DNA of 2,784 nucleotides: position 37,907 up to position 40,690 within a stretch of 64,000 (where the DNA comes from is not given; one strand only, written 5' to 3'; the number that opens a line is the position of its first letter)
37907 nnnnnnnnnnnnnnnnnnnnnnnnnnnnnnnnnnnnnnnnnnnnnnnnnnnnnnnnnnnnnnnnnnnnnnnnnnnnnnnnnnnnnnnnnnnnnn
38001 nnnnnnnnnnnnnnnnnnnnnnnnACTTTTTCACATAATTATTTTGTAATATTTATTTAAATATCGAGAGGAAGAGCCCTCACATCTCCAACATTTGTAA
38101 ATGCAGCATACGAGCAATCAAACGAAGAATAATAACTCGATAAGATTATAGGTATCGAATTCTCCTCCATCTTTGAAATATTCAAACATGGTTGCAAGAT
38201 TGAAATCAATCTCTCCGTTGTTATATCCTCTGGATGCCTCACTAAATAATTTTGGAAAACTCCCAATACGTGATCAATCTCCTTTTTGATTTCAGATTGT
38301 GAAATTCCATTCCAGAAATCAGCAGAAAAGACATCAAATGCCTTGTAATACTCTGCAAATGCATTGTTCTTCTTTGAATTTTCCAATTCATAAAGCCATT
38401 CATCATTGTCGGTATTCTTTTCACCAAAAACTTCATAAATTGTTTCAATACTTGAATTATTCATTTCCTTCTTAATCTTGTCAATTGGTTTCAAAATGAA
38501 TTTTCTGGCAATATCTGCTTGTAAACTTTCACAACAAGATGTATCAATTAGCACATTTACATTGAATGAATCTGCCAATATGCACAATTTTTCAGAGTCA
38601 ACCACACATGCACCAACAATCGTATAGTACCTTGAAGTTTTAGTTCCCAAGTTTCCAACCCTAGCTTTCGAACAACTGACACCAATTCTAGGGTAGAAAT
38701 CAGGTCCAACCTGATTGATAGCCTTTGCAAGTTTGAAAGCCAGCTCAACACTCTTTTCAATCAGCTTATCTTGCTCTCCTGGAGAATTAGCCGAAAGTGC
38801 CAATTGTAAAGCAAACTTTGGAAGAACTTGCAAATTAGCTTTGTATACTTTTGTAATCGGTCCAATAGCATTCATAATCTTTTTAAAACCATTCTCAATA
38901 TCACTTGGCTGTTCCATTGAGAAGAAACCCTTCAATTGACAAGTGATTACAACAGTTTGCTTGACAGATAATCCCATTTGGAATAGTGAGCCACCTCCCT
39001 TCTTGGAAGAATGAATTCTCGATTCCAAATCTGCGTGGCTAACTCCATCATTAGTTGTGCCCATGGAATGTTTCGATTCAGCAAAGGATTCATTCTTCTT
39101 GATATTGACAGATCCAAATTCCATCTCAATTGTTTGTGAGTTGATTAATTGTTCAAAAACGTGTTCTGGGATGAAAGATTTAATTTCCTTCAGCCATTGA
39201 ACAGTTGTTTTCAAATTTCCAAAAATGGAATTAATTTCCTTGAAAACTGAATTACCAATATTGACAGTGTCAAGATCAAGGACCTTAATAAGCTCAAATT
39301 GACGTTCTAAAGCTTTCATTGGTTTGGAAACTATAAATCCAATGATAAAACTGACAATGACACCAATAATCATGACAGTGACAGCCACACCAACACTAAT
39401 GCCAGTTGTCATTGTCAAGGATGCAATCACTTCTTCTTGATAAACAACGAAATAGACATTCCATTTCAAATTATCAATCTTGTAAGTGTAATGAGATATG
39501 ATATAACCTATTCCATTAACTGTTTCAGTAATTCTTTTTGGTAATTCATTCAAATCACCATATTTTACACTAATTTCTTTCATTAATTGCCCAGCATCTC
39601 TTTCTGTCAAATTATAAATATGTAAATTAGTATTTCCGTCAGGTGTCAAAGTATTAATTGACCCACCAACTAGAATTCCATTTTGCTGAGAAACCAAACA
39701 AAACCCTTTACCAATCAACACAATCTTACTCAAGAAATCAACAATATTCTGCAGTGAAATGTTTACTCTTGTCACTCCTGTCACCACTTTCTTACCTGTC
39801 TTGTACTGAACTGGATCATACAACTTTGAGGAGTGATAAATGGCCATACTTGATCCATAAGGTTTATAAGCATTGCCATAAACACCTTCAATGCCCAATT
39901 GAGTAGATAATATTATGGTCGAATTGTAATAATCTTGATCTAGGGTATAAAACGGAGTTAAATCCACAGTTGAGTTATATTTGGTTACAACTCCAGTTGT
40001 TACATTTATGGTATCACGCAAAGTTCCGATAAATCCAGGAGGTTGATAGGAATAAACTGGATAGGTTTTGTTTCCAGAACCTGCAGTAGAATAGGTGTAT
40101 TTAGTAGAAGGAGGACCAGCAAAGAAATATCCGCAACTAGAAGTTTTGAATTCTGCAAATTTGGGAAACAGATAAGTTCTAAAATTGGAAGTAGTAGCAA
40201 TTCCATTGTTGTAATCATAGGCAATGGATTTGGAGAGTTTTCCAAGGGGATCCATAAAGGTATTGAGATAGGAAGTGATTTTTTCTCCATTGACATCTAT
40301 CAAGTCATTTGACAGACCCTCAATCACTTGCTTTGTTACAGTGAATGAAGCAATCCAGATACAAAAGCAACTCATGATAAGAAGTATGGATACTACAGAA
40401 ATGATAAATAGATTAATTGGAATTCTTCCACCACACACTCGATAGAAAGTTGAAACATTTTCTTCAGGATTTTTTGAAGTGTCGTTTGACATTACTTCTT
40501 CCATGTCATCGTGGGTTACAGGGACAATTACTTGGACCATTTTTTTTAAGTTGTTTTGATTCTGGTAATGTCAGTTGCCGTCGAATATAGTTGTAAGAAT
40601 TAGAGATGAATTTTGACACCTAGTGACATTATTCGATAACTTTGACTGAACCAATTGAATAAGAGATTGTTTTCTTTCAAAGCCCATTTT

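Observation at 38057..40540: Cache-type receptor with a cyclase homology domain lacking the catalytic metal-binding residues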

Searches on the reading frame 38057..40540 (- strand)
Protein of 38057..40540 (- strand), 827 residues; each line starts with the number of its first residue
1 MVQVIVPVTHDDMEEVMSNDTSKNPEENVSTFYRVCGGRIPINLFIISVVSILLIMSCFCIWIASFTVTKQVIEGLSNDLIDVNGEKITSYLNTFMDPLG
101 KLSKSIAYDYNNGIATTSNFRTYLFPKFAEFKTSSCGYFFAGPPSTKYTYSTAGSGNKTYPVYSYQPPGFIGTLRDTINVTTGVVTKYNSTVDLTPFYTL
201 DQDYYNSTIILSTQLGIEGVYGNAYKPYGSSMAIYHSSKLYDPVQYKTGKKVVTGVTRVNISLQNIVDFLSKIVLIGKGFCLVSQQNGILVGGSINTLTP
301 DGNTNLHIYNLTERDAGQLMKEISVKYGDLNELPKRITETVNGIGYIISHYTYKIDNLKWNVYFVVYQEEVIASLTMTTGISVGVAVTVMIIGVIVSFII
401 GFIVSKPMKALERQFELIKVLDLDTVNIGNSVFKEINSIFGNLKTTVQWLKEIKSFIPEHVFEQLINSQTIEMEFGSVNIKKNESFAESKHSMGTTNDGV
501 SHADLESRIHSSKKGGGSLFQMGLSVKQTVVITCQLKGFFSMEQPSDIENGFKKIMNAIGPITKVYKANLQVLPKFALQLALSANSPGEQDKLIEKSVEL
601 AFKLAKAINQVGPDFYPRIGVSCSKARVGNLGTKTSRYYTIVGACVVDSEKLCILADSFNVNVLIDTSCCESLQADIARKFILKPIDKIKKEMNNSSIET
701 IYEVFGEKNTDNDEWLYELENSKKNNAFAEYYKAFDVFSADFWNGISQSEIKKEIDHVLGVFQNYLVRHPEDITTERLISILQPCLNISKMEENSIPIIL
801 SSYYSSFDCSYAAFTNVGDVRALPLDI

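Call 3: search_protein_families(library=pfam, proteins=[window:38057-40540:-], max_evalue=1)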
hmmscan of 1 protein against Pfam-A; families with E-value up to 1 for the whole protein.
window:38057-40540:- (827 aa): 3 families
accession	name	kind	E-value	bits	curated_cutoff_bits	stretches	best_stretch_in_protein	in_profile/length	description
PF02743.24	dCache_1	-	0.0012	18.9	45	1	234-360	129-235/240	Cache domain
PF24275.1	NttA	-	0.14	13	27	1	448-494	6-52/94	T2SS substrate NttA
PF15884.10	QIL1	-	0.21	12.6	26.6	0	61-120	6-66/77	MICOS complex subunit MIC13, QIL1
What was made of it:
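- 39413..40342 (-): Extracellular dCache_1-like sensor domain (about residues 67-376) with six N-x-S/T sequons. Pfam dCache_1 E 0.0012, sub-threshold (call 3).
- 39143..39331 (-): HAMP-like segment ending in the conserved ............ helix (residues 404-466). It is the best-conserved part among paralogues. Pfam HAMP itself is not detected in the query (call 3).
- On Class III nucleotidyl cyclase (catalytically competent CHD, Pfam PF00211): The query gives no hit at E<=1 (call 3).
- On dCache_1 extracellular sensor domain (Pfam PF02743): 18.9 bits, E 0.0012, residues 234-360 (call 3).
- Checked: Pfam Guanylate_cyc gives no hit at E<=1 for the query (call 3). For the query alone it is sub-threshold: dCache_1 E 0.0012, 18.9 bits against a cutoff of 45 (call 3).
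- The dCache and HAMP assignments for the query itself are below Pfam thresholds (call 3).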

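Call 4: search_solved_structures(query=window:38057-40540:-, max_evalue=1, show_alignments=3)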
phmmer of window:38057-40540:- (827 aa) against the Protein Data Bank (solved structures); distinct sequences matched with E-value up to 1: 0.
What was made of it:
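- Tried and rejected: Pfam at E<=1 (call 3) and a phmmer search of PDB sequences (call 4) were both negative, so the homology had to be shown with profiles and structure.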

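Call 5: find_homologous_proteins(query=window:38057-40540:-, max_evalue=0.001)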
Query window:38057-40540:- (827 aa): 6 proteins with E <= 0.001 among 8000 candidates.
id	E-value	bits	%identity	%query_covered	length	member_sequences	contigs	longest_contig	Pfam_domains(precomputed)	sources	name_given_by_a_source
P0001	0.0e+0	1855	100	100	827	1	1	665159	-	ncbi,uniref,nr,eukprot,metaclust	ncbi:predicted protein [Naegleria gruberi]|uniref:Predicted protein n=1 Tax=Naegleria gruberi TaxID=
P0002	9.1e-224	764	46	98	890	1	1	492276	-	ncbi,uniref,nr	ncbi:hypothetical protein C9374_008239 [Naegleria lovaniensis]|uniref:Guanylate cyclase domain-conta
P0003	4.5e-183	629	49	73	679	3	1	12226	-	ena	-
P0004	3.7e-170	586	40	88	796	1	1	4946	-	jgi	-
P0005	3.2e-111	391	32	92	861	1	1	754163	-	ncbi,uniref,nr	ncbi:hypothetical protein C9374_014379 [Naegleria lovaniensis]|uniref:Guanylate cyclase domain-conta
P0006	4.1e-105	371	31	90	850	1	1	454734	-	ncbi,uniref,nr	ncbi:hypothetical protein C9374_008984 [Naegleria lovaniensis]|uniref:Guanylate cyclase domain-conta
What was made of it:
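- Checked: It is 100% identical over 100% of its length to an NCBI 'predicted protein [Naegleria gruberi]' (call 5).
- N. gruberi annotates it only as 'predicted protein' (call 5).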

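Call 7: search_protein_families(library=pfam, proteins=[P0002, P0003, P0004, P0005, P0006], max_evalue=0.1)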
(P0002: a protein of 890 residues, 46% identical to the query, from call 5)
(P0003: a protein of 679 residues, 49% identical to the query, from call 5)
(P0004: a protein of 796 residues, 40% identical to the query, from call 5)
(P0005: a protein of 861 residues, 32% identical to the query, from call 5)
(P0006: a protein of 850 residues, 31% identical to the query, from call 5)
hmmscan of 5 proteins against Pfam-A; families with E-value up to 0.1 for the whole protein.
P0002 (890 aa): 2 families
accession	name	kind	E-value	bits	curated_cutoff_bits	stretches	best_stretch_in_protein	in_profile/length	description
PF00211.25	Guanylate_cyc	-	0.0023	18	21.9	1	620-733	34-149/183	Adenylate and Guanylate cyclase catalytic domain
PF10319.15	7TM_GPCR_Srj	-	0.041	13.7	24.1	1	417-483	169-234/310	Serpentine type 7TM GPCR chemoreceptor Srj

P0003 (679 aa): 0 families

P0004 (796 aa): 2 families
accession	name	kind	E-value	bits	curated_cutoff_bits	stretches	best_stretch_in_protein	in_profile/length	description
PF00211.25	Guanylate_cyc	-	0.0073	16.4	21.9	1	563-677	76-173/183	Adenylate and Guanylate cyclase catalytic domain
PF14549.12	P22_Cro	-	0.076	13.2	30.2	0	154-204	9-58/60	DNA-binding transcriptional regulator Cro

P0005 (861 aa): 0 families

P0006 (850 aa): 0 families
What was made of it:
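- On Class III nucleotidyl cyclase (catalytically competent CHD, Pfam PF00211): Close homologues score 18.0 and 16.4 bits (call 7).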

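Call 8: search_solved_structures(query=A1, max_evalue=1, show_alignments=3)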
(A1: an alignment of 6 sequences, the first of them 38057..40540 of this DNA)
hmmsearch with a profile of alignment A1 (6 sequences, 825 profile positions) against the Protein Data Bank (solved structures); distinct sequences matched with E-value up to 1: 17.
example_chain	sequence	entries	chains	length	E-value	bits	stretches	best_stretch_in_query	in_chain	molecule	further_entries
2w01_A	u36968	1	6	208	3.4e-05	25.1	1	536-660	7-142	ADENYLATE CYCLASE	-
4cm2_A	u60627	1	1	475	4.9e-05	24.6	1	544-665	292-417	ADENYLATE CYCLASE TYPE 10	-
4oya_A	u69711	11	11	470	5.9e-05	24.3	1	544-665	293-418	Adenylate cyclase type 10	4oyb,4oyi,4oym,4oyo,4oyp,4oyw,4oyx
4cm0_A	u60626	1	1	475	6e-05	24.3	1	544-665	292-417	SOLUBLE ADENYLYL CYCLASE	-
4clf_A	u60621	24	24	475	6.1e-05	24.3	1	544-665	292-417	ADENYLATE CYCLASE TYPE 10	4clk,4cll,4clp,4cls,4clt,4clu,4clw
6ao9_A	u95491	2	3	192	0.00013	23.2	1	615-718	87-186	Bacterio-rhodopsin/guanylyl cyclase 1 fusion protein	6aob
6aoa_A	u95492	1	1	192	0.00025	22.3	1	615-718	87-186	Bacterio-rhodopsin/guanylyl cyclase 1 fusion protein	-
6fht_A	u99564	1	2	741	0.00033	21.8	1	535-660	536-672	Bacteriophytochrome,Adenylate cyclase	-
3r5g_A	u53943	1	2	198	0.0006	21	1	544-715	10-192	CyaB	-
6sir_A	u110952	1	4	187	0.00079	20.6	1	608-705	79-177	Nucleotide cyclase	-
5oyh_A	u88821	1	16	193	0.00086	20.5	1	608-711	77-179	Nucleotide cyclase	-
5x4t_A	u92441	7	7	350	0.0044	18.1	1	609-688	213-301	Photoactivated adenylyl cyclase | Family 3 adenylate cyclase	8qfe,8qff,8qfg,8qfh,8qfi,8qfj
9f1z_A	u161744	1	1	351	0.0044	18.1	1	609-688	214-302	Family 3 adenylate cyclase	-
5x4u_A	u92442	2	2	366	0.0048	18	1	609-688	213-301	Photoactivated adenylyl cyclase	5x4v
4yus_A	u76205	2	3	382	0.0051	17.9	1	609-688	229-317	Family 3 adenylate cyclase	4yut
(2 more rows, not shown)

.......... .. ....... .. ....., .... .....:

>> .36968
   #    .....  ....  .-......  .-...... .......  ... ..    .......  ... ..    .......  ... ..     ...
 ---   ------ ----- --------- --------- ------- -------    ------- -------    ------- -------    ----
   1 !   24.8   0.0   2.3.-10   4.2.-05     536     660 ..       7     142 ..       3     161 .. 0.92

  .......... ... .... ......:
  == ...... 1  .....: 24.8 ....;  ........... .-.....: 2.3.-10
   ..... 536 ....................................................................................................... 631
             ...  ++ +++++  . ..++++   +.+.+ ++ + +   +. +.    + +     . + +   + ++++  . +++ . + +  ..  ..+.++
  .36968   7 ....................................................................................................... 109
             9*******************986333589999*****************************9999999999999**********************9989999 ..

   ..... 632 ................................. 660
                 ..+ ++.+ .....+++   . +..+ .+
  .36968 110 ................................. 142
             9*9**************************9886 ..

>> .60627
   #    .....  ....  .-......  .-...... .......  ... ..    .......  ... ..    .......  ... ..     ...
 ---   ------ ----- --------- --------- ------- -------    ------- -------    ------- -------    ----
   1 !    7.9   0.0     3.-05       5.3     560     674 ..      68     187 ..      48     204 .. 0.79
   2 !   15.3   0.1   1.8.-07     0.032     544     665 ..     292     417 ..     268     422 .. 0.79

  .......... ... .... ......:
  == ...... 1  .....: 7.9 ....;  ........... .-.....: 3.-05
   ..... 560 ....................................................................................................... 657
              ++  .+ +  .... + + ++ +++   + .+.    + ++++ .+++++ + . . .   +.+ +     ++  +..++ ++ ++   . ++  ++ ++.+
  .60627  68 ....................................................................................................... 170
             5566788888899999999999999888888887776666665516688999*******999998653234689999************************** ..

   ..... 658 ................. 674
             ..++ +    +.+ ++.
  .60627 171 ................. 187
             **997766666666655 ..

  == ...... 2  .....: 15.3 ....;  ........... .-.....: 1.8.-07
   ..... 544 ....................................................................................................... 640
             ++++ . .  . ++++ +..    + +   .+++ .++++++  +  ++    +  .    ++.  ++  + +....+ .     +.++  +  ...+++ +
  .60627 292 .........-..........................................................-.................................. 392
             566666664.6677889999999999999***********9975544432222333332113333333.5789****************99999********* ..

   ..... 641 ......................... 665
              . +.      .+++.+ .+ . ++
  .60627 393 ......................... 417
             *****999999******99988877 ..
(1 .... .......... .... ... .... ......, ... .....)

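Call 21: search_protein_representatives(protein=window:38057-40540:-)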
Query: 827 residues. Proteins with E-value up to 0.001 (for the whole library): 651; up to 1e-10: 142; up to 1e-30: 59. The best 150 are listed.
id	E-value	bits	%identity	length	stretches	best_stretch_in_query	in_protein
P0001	0.0e+00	1854.9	100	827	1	1-827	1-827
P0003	1.4e-183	628.9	49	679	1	7-641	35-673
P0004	1.2e-170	586.2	41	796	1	37-761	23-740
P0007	6.5e-137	474.6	42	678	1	173-790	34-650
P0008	7.1e-132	457.9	37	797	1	30-742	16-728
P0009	2.1e-120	420.0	34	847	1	24-806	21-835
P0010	2.9e-120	419.6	47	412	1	54-459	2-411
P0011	2.2e-113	396.8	32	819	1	41-824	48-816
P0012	1.9e-112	393.7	33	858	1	25-810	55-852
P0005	1.0e-111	391.3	34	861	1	26-782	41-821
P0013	1.8e-111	390.5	33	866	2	45-509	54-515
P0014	3.6e-107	376.2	33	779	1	45-789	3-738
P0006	1.3e-105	371.1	32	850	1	41-788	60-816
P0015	1.1e-103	364.7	39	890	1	231-807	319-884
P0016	7.2e-102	358.7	34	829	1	40-783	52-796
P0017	2.2e-100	353.8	32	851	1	12-720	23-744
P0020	1.9e-89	317.7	31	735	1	40-708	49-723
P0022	1.3e-84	301.7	30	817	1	34-739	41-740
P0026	6.2e-75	269.7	30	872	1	18-737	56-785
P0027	6.8e-71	256.3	28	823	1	39-808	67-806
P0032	4.1e-60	220.6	28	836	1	13-804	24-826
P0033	6.6e-60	219.9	26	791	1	5-788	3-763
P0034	7.6e-60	219.7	26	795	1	7-729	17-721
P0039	1.0e-57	212.7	27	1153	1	33-797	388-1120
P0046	7.7e-48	180.0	29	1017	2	43-466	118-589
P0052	6.4e-41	157.2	29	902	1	224-741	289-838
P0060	2.5e-32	128.7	31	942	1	443-810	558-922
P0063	2.0e-29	119.1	28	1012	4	50-465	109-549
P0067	1.8e-24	102.8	27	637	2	521-785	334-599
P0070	1.9e-20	89.5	28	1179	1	383-780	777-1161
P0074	1.7e-19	86.3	25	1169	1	384-742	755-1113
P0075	2.7e-18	82.3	25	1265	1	345-778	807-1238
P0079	1.6e-17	79.8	24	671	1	336-741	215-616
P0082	4.1e-17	78.4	21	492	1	328-722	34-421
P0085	1.3e-16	76.8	26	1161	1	371-748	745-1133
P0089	8.6e-16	74.1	26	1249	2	332-753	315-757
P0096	1.2e-14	70.2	23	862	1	349-749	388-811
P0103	4.4e-14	68.4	23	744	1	341-739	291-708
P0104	7.1e-14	67.7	26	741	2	228-468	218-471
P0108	1.6e-13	66.6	23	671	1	371-738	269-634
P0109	1.6e-13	66.6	22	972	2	315-745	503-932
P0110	1.9e-13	66.3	23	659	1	355-743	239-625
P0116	4.9e-12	61.6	26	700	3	256-468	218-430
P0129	2.7e-11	59.2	22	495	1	371-740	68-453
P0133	3.8e-11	58.7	24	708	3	249-468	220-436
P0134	4.1e-11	58.6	25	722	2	254-478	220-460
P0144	1.3e-10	56.9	25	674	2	253-478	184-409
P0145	2.0e-10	56.3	24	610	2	252-468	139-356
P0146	2.2e-10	56.2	26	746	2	219-469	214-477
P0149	2.7e-10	55.9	22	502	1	382-733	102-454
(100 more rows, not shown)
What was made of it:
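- Tried and rejected: The exhaustive representative search (call 21) gave the family instead.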

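Call 25: predict_structure(alignment_id=A1)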
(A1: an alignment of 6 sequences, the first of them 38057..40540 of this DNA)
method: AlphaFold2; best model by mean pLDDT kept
length: 827 residues; sequences in the alignment: 6
mean_pLDDT: 51.7   pTM: 0.33
mean pLDDT of the five models: 51.7, 50.3, 49.1, 48.8, 47.5
residues with pLDDT >= 90: 0; 70-90: 131; 50-70: 308; < 50: 388
segments of 3 or more residues with pLDDT < 50: 1-40, 64-66, 68-70, 134-137, 139-155, 161-177, 179-206, 223-231, 241-250, 262-268, 270-277, 286-314, 414-523, 632-637, 672-728, 802-827
pLDDT, mean of each block of 10 residues (from residue 1): 39 35 39 41 55 58 50 51 57 60 64 52 58 50 40 50 38 43 43 29 47 56 40 54 43 53 48 50 47 37 32 53 67 69 71 63 66 54 54 60 53 42 38 40 41 44 39 28 24 25 27 32 65 73 66 76 74 65 71 74 79 73 71 48 69 64 64 43 34 33 30 32 46 66 76 85 75 61 68 62 35 27 28
secondary structure, 60 per line:
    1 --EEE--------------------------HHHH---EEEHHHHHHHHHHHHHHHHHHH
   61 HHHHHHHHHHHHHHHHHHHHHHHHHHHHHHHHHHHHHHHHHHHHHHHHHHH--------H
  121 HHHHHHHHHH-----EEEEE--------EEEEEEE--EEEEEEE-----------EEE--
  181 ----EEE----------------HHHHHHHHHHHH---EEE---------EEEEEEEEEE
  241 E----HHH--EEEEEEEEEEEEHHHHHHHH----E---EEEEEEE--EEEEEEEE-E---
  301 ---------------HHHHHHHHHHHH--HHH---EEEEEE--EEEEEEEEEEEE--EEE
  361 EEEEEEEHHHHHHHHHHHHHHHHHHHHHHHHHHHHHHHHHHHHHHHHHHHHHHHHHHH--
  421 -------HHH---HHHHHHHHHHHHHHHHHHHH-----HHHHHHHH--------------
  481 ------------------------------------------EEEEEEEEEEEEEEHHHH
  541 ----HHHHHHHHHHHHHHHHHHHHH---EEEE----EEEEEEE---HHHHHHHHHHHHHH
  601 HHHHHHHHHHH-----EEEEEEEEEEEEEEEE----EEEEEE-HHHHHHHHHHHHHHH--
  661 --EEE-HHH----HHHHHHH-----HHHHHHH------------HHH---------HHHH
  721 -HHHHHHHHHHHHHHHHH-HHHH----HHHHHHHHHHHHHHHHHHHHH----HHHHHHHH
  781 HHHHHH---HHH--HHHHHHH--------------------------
elements in order (helices of 4 or more, strands of 3 or more residues): E3-5 H32-35 E39-41 H42-111 H120-130 E136-140 E149-155 E158-164 E176-178 E185-187 H204-215 E219-221 E231-241 E251-262 H263-270 E279-285 E288-295 H316-327 E336-341 E344-355 E358-367 H368-418 H434-453 H459-466 E523-536 H537-540 H545-565 E569-572 E577-583 H587-611 E617-632 E637-642 H644-658 E663-665 H674-680 H686-692 H717-720 H722-738 H740-743 H748-768 H773-786 H795-801
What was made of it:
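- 38984..39142 (-): Low-complexity, predicted-disordered linker (residues 467-519). It is an insertion relative to the bacterial cyclases. pLDDT of 24-32 in the full-length model (call 25).
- On dCache_1 extracellular sensor domain (Pfam PF02743): The full-length model has low confidence in this region (pLDDT 30-70; call 25).
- On HAMP domain (Pfam PF00672): The model shows helix, connector, helix (call 25).
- On Bacterial-type dCache-HAMP-CHD receptor cyclase (architecture class): The insert is low-complexity with low pLDDT (call 25).
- The full-length model is of low confidence (pLDDT 51.7; call 25).
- Tried and rejected: The full-length AlphaFold model from a 6-sequence alignment was poor (pLDDT 51.7; call 25).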

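Call 27: find_homologous_proteins(query=A1, max_evalue=0.00001)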
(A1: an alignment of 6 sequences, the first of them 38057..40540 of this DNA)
Query A1 (6 sequences) (827 aa, profile of the alignment): 5 proteins with E <= 0.00001 among 8000 candidates.
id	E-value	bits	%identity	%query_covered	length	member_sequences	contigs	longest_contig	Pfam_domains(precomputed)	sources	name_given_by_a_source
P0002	0.0e+0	1283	46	98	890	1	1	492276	-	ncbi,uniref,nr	ncbi:hypothetical protein C9374_008239 [Naegleria lovaniensis]|uniref:Guanylate cyclase domain-conta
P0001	0.0e+0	1251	100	100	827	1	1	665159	-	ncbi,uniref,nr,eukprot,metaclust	ncbi:predicted protein [Naegleria gruberi]|uniref:Predicted protein n=1 Tax=Naegleria gruberi TaxID=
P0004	0.0e+0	1165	40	88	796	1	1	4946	-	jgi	-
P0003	0.0e+0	1069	49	73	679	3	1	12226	-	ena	-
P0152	7.7e-6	42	21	25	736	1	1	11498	PF05226.17,PF00211.26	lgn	-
